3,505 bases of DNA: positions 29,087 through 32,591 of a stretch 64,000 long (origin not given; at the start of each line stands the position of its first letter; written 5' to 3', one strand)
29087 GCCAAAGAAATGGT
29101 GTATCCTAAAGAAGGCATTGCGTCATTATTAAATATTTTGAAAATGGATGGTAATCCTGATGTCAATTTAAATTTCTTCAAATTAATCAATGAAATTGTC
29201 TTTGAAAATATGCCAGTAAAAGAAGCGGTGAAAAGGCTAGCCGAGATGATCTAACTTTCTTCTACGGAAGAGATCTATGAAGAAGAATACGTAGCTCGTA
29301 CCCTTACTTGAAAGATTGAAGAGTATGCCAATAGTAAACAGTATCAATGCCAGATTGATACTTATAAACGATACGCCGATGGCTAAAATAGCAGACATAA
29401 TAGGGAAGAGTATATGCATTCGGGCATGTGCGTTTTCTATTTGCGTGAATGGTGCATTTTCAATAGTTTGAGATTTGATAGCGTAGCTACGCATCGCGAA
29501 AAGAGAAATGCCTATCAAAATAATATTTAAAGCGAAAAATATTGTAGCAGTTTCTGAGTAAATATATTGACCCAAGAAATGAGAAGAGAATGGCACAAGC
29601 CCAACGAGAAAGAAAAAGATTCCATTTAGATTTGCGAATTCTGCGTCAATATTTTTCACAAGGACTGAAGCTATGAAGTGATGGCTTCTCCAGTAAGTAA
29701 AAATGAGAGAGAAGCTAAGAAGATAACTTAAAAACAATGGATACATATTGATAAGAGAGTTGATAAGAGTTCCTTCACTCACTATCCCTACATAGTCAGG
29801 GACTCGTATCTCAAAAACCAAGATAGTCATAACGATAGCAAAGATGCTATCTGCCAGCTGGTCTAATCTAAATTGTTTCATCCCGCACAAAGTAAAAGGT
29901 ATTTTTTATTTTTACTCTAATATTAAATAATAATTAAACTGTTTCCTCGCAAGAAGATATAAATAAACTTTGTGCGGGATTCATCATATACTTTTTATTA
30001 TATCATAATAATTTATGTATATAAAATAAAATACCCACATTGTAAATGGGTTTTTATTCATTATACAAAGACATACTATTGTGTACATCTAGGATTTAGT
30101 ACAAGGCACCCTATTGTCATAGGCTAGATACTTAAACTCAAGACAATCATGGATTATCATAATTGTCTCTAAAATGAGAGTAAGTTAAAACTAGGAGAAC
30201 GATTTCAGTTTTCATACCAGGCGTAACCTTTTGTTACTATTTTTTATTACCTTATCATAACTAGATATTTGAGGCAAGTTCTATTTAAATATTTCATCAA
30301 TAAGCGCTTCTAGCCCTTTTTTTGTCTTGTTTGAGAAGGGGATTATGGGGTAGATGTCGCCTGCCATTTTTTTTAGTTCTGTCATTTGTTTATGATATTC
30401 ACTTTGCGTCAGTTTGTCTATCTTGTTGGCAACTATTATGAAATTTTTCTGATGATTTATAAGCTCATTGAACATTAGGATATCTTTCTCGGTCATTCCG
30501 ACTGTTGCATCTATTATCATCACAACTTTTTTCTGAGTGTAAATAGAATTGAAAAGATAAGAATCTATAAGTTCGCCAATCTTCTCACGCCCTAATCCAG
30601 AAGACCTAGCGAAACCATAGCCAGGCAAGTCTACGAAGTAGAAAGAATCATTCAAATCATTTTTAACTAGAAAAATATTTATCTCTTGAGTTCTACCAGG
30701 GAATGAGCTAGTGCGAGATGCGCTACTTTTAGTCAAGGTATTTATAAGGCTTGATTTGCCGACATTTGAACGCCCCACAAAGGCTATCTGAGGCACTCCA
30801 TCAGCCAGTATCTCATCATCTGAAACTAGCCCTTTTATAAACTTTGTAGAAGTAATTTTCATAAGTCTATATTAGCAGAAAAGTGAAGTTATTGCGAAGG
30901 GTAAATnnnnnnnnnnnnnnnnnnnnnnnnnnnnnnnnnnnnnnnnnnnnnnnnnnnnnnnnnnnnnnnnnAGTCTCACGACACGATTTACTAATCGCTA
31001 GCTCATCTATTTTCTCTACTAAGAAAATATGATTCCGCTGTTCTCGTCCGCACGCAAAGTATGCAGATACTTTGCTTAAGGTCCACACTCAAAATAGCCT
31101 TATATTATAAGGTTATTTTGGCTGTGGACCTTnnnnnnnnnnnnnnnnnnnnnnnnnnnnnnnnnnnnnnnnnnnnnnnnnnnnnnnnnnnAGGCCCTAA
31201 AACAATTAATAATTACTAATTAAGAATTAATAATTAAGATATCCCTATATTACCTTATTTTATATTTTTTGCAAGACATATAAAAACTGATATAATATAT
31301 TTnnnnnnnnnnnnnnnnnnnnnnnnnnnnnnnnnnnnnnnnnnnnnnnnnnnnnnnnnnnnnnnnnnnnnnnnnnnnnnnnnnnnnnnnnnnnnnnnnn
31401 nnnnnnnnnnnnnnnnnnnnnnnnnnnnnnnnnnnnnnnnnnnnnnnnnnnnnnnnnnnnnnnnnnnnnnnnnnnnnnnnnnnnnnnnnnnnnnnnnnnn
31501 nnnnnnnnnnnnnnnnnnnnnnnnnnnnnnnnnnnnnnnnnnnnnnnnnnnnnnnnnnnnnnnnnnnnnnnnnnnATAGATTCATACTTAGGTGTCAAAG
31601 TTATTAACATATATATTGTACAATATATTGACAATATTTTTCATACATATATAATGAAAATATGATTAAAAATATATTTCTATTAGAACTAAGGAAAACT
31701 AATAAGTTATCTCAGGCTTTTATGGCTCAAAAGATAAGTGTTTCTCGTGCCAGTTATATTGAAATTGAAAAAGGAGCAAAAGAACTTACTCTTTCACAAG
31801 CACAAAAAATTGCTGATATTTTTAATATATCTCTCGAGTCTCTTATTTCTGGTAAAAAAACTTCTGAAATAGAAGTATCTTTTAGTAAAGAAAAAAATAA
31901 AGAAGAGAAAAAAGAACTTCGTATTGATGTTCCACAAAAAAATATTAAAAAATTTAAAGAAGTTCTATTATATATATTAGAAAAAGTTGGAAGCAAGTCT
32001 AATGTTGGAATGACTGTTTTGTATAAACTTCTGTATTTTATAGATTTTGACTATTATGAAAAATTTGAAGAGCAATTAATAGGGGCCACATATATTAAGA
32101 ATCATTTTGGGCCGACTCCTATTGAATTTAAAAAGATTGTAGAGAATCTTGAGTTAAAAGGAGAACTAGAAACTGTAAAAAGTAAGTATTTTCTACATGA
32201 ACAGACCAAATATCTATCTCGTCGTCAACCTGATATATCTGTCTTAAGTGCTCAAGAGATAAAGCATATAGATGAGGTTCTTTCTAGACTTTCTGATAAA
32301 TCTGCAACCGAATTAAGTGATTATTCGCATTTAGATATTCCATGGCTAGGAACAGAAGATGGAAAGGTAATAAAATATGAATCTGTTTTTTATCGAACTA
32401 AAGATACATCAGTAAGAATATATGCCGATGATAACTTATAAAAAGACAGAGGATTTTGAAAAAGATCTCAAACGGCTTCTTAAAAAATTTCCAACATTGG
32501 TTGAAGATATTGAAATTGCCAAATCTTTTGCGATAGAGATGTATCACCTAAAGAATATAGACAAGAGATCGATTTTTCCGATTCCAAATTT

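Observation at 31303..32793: Candidate PanAT-type toxin-antitoxin module: HTH-Panacea antitoxin with an overlapping RelE/ParE-fold toxin, preceded by a small beta-grasp-like ORF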

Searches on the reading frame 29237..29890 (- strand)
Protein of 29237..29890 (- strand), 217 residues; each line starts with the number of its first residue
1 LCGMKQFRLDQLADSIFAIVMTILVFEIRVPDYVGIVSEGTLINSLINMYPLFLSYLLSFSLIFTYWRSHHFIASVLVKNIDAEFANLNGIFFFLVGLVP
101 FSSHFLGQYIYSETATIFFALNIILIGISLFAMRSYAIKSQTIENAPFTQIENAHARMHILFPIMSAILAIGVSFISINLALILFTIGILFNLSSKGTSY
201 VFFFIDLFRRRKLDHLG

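Call 80: search_protein_families(library=pfam, proteins=[window:29237-29890:-], max_evalue=0.00001)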
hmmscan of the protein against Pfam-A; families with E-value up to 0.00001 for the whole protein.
window:29237-29890:- (217 aa): 1 family
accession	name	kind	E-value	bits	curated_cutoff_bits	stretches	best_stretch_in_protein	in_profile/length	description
PF06736.16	TMEM175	-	1.7e-19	70.5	25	1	8-100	1-88/88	Endosomal/lysosomal potassium channel TMEM175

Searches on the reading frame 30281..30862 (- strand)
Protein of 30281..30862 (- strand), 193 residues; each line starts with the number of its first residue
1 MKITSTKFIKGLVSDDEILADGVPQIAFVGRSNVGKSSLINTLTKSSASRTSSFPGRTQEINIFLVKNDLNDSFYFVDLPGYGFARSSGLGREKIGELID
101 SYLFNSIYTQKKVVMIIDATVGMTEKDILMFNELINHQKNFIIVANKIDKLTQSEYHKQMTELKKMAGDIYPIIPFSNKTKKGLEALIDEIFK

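Call 80: search_protein_families(library=pfam, proteins=[window:30281-30862:-], max_evalue=0.00001)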
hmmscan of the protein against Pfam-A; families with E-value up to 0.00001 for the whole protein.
window:30281-30862:- (193 aa): 5 families
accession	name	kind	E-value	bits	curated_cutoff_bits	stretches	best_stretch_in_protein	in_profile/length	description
PF01926.29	MMR_HSR1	-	1.4e-20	73.9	21.9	1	25-147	1-113/113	50S ribosome-binding GTPase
PF02421.24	FeoB_N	-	1.5e-19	70.5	27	1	25-191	2-156/156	Ferrous iron transport protein B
PF00009.33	GTP_EFTU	-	1.2e-09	38.5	26.5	1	113-192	96-183/188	Elongation factor Tu GTP binding domain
PF03193.22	RsgA_GTPase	-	2.1e-09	37.9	30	0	26-53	109-136/174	RsgA GTPase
PF00350.29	Dynamin_N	-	2.6e-06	28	27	0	26-51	1-26/168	Dynamin family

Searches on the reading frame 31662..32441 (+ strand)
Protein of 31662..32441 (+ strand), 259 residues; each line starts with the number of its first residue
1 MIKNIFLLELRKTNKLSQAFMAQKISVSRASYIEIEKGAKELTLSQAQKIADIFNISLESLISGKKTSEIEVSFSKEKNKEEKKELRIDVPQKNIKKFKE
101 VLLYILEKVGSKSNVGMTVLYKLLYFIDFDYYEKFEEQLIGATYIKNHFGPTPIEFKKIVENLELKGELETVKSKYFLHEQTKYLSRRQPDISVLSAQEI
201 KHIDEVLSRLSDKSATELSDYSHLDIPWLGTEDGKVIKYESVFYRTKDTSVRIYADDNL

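Call 4: search_protein_families(library=pfam, proteins=[window:31662-32441:+], max_evalue=1)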
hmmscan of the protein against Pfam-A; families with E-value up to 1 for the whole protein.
window:31662-32441:+ (259 aa): 8 families
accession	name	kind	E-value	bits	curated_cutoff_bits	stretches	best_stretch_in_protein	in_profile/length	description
PF13274.11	SocA_Panacea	-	3e-17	64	25.7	1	120-228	1-112/113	Antitoxin SocA-like, Panacea domain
PF01381.28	HTH_3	-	1.1e-10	41.8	23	1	8-60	2-54/55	Helix-turn-helix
PF12844.13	HTH_19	-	4.3e-08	33.4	30.2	1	5-65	2-62/64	Helix-turn-helix domain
PF13443.12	HTH_26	-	0.0007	20.2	22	1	7-62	2-58/63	Cro/C1-type HTH DNA-binding domain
PF13560.12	HTH_31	-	0.0068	17.1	27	1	7-57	6-57/64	Helix-turn-helix domain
PF23799.1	DUF7175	-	0.053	14.5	27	1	79-133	48-102/103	Domain of unknown function (DUF7175)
PF06337.17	DUSP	-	0.079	13.9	29.3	1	124-173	4-47/77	DUSP domain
PF08279.18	HTH_11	-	0.19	12.1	25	0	8-30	7-30/55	HTH domain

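Call 5: search_protein_families(library=ncbifam, proteins=[window:31662-32441:+], max_evalue=1)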
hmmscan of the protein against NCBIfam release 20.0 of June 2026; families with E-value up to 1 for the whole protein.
window:31662-32441:+ (259 aa): 11 families
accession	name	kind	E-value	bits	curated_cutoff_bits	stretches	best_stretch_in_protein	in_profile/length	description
NF041951.1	phage_RstR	subfamily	2.4e-10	40.6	80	1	7-74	7-78/108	RstR family transcriptional repressor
TIGR03070.1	couple_hipB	subfamily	9.2e-07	28.7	71.65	1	6-58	6-58/58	type II toxin-antitoxin system Y4mF family antitoxin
NF047948.1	male_kill_WMK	equivalog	0.00015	21.3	300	1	11-80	14-82/300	WO male-killing family protein Wmk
NF003162.0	PRK04140.1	equivalog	0.00047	19.3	263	1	6-86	130-210/317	transcriptional regulator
NF038139.1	Reg_Aceta_RamB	equivalog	0.0008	18.1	700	1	8-58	8-58/465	acetate metabolism transcriptional regulator RamB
NF041575.1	antitoxPezA_Strep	equivalog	0.0033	17.4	290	1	9-64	8-63/158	type II toxin-antitoxin system antitoxin PezA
NF006015.0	PRK08154.1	subfamily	0.0059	15.8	204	1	9-80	37-108/314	anaerobic benzoate catabolism transcriptional regulator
NF007408.0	PRK09943.1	equivalog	0.0086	15.7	211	1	7-77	12-83/185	HTH-type transcriptional regulator PuuR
NF048014.1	antitoxin_DarG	equivalog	0.0088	15.3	250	1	69-167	140-233/338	type II toxin-antitoxin system antitoxin DNA ADP-ribosyl glycohydrolase DarG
NF047745.1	SocA_antitoxin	equivalog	0.018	14.7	190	1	114-228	20-129/176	type VI toxin-antitoxin system SocA family antitoxin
NF003055.0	PRK03975.1-2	equivalog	0.023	14.5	122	1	5-55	15-63/140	putative transcriptional regulator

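Call 6: search_protein_families(library=padloc, proteins=[window:31662-32441:+], max_evalue=1)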
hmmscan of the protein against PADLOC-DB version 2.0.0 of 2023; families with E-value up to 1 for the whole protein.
window:31662-32441:+ (259 aa): 9 families
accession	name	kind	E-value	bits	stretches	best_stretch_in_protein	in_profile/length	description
PDLC02926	HTH_VI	-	3.7e-09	34.7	1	7-71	6-70/92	-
PDLC04775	PDC-M69A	-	3.2e-08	32.1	1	12-83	17-91/113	-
PDLC03665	Control_protein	-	5.5e-06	24.5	1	9-63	15-70/77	control protein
PDLC04142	capH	-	9.4e-06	24.6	1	9-100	13-100/103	capH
PDLC03951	RmrA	-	0.00033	17.8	1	7-84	13-90/400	-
PDLC03945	RmrA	-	0.0041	14.3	1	7-114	7-117/394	-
PDLC03952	RmrA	-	0.0042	14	1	8-60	28-80/395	-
PDLC03949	RmrA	-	0.011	12.6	1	11-74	11-76/363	-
PDLC03954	RmrA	-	0.024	11.6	1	7-137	15-146/380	-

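Call 7: search_protein_families(library=phrogs, proteins=[window:31662-32441:+], max_evalue=1)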
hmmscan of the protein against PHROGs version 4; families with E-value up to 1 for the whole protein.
window:31662-32441:+ (259 aa): 24 families
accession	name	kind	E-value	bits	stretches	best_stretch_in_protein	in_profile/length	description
phrog_1281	-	unknown function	3.5e-14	53.9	1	96-242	8-146/195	-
phrog_8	-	transcription regulation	6.8e-11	43.2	1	8-128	82-235/346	transcriptional regulator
phrog_3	-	transcription regulation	4.4e-10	40.9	1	7-220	93-265/430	transcriptional repressor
phrog_1994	-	DNA, RNA and nucleotide metabolism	8.9e-07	30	1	8-71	5-68/170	DNA binding protein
phrog_2439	-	transcription regulation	8.3e-06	25.9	1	7-104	12-110/367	transcriptional regulator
phrog_1373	-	transcription regulation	1.1e-05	26.5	1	7-71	68-132/166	transcriptional regulator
phrog_955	-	DNA, RNA and nucleotide metabolism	5.2e-05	24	1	16-82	38-110/142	HTH DNA binding protein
phrog_3037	-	transcription regulation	7.1e-05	23.7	1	14-110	29-127/189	transcriptional repressor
phrog_7241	-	transcription regulation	7.2e-05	23.8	1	10-62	69-121/122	transcriptional regulator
phrog_10390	-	unknown function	0.00014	22.5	1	22-242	86-287/299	-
phrog_5823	-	transcription regulation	0.00015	22.1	1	9-68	13-73/404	transcriptional regulator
phrog_4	-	transcription regulation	0.00022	21.3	1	8-90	142-216/400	transcriptional repressor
phrog_2328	-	transcription regulation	0.00081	20.2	1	10-69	23-82/128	transcriptional repressor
phrog_2967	-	transcription regulation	0.00091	19.8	1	7-73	15-78/225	transcriptional regulator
phrog_26566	-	unknown function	0.0019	19.1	1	207-236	22-50/52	-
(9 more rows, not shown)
